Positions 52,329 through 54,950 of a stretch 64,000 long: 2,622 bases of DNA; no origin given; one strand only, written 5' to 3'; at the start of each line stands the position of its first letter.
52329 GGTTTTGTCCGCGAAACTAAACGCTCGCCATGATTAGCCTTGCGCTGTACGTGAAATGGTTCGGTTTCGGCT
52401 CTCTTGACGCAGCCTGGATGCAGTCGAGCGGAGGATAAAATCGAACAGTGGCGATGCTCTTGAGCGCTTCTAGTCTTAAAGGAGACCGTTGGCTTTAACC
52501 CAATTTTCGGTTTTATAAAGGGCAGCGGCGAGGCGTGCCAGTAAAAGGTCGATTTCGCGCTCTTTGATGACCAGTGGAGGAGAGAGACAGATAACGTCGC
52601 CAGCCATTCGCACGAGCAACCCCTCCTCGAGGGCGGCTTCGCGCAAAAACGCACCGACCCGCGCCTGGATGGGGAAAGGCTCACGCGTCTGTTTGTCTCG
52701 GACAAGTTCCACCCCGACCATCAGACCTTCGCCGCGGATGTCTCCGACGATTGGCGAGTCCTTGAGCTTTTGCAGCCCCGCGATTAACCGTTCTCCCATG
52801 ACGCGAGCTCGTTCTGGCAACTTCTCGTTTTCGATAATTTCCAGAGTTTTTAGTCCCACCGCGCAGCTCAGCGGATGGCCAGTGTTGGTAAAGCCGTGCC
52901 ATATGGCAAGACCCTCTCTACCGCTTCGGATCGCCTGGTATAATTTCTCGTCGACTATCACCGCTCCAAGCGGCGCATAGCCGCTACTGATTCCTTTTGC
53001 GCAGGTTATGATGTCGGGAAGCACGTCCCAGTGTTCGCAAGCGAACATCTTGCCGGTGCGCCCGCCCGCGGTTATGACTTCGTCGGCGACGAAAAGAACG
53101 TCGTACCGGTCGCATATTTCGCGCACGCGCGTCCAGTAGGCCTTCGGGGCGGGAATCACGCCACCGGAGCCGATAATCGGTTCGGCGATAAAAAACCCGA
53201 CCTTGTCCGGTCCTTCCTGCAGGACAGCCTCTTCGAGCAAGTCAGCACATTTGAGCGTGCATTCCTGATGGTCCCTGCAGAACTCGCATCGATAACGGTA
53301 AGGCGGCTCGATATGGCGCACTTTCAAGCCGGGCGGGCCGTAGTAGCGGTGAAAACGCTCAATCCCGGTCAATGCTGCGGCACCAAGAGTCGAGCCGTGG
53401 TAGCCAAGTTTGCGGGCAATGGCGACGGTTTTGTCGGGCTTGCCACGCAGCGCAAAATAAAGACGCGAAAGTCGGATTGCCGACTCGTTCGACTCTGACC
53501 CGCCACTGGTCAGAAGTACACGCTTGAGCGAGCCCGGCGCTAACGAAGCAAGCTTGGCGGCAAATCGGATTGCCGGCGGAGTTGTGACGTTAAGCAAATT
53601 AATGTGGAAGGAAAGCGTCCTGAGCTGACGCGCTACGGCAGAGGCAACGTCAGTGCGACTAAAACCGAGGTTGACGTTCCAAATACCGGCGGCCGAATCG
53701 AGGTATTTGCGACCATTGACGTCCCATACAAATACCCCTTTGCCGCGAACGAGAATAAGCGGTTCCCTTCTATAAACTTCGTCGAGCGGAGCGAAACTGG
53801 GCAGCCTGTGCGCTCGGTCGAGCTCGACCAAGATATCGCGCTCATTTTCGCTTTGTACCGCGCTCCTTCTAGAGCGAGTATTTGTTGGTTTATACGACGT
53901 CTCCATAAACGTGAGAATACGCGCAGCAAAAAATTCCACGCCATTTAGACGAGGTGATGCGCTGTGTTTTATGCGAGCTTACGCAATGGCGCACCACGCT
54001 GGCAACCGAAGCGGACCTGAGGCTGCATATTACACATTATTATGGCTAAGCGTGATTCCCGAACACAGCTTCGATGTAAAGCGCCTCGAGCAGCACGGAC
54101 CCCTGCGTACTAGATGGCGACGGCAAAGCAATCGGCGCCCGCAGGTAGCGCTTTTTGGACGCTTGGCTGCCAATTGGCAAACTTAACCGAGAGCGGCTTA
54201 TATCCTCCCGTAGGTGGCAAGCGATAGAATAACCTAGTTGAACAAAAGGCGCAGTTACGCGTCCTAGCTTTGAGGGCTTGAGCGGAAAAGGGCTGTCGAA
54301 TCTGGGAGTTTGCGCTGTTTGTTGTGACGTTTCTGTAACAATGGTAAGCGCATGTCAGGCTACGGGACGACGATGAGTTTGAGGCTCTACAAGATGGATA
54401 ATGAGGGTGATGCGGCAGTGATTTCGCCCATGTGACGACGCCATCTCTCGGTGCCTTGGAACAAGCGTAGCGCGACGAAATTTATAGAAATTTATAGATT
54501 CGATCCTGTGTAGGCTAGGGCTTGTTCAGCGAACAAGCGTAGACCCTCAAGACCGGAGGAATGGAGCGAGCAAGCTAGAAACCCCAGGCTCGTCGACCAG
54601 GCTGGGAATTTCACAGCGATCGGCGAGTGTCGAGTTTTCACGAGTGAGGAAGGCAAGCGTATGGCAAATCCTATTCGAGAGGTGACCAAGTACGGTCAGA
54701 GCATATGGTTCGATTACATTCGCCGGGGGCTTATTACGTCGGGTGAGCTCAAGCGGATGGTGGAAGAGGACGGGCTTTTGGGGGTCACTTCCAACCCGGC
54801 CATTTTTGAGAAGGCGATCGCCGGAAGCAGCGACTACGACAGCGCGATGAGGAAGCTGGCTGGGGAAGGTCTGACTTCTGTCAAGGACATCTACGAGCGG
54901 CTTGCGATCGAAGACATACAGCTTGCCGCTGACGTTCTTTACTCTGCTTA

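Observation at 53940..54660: Structured 720-bp control region upstream of the tal/pgi-tkt-zwf-opcA-pgl-glk operon: tandem AT-rich 11-mer, duplicated 12-mer and hairpin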

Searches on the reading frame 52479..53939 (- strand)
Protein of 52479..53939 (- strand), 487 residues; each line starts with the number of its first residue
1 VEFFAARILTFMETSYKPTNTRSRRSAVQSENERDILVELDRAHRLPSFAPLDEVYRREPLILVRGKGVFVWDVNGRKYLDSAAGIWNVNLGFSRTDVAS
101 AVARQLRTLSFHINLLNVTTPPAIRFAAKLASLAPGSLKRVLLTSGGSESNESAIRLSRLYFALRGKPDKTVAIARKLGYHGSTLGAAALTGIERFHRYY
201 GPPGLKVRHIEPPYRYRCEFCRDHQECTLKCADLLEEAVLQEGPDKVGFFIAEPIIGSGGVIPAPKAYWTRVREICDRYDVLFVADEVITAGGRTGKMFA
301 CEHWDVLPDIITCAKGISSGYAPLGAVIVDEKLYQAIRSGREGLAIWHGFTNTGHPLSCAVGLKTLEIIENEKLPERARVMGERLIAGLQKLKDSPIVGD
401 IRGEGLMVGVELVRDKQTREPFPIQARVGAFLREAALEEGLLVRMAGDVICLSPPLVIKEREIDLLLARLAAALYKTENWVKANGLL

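Call 34: search_protein_families(library=pfam, proteins=[window:52479-53939:-])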
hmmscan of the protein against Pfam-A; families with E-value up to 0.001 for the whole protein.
window:52479-53939:- (487 aa): 1 family
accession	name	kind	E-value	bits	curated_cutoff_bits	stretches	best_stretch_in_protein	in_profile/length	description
PF00202.27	Aminotran_3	-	9.3e-96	321.4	30.5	1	60-474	10-403/403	Aminotransferase class-III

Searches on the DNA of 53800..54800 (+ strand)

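Call 4: search_rna_families(source=window, start=53800, end=54800, threshold=evalue, max_evalue=10, show_alignments=3)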
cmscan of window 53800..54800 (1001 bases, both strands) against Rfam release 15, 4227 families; matches with E-value up to 10: 1.
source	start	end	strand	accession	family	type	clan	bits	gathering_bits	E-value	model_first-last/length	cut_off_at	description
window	53867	53931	+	RF00694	mir-137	Gene; miRNA;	CL00092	17.9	56.7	1.3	1-72/72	no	mir-137 microRNA precursor family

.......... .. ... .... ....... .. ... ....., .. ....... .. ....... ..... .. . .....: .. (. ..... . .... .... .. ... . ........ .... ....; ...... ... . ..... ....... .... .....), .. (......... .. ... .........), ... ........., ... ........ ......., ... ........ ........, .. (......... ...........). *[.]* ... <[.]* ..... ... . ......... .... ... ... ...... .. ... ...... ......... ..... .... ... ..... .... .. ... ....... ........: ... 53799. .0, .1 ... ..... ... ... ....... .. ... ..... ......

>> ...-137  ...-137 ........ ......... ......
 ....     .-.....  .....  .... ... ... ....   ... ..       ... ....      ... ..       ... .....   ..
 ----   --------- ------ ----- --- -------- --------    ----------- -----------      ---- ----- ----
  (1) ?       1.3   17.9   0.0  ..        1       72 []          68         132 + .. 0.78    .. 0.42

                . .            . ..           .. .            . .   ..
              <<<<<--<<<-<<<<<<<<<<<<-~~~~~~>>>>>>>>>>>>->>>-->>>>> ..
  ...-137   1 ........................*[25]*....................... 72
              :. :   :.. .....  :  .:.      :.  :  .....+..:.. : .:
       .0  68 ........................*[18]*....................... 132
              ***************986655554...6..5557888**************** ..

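Call 72: search_with_rna_model(model_id=R1, source=window, start=53800, end=54800, filters=off, max_evalue=10, show_alignments=3)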
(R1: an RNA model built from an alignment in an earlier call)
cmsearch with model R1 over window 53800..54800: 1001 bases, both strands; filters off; matches with E-value up to 10: 9.
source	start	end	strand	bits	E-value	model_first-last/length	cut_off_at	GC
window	53987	54043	-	5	0.61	1-102/102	no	0.53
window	54387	54407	+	4.2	0.97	39-59/102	no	0.43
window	54233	54273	-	2.7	2.3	1-102/102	no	0.49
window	54759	54797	-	2.3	2.9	20-74/102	no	0.62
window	53808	53841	+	1.5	4.5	12-86/102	no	0.65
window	54092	54164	+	1.4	5.1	1-102/102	no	0.62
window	54538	54597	-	0.8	7.2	1-102/102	no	0.6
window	53946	54014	+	0.4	9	1-102/102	no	0.58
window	54238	54279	+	0.3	9.2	1-102/102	no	0.5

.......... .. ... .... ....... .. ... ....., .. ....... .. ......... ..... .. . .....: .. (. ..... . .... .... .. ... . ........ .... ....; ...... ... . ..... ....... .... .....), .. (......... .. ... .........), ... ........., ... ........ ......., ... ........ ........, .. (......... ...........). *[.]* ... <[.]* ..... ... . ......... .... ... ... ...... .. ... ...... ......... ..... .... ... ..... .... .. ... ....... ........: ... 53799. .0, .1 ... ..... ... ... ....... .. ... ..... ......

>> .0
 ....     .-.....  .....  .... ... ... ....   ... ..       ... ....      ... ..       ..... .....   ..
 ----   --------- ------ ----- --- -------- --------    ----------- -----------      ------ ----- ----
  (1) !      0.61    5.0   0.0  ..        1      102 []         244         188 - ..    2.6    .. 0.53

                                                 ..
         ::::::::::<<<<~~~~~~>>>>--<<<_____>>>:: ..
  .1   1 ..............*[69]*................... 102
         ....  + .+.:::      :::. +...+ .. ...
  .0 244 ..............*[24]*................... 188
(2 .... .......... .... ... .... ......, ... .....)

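Call 75: search_dna_similar(query=window:53940-54660:+, collection=plasmids, mode=distant, max_evalue=0.01, max_rows=5)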
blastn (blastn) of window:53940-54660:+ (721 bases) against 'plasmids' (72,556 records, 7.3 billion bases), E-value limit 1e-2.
No match.

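Call 76: search_dna_similar(query=window:53940-54660:+, collection=phages, mode=distant, max_evalue=0.01, max_rows=5)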
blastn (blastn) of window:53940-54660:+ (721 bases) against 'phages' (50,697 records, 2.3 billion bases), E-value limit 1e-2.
No match.
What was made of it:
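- On MITE or IS insertion with target-site duplication: There is no plasmid or phage similarity (calls 75, 76).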
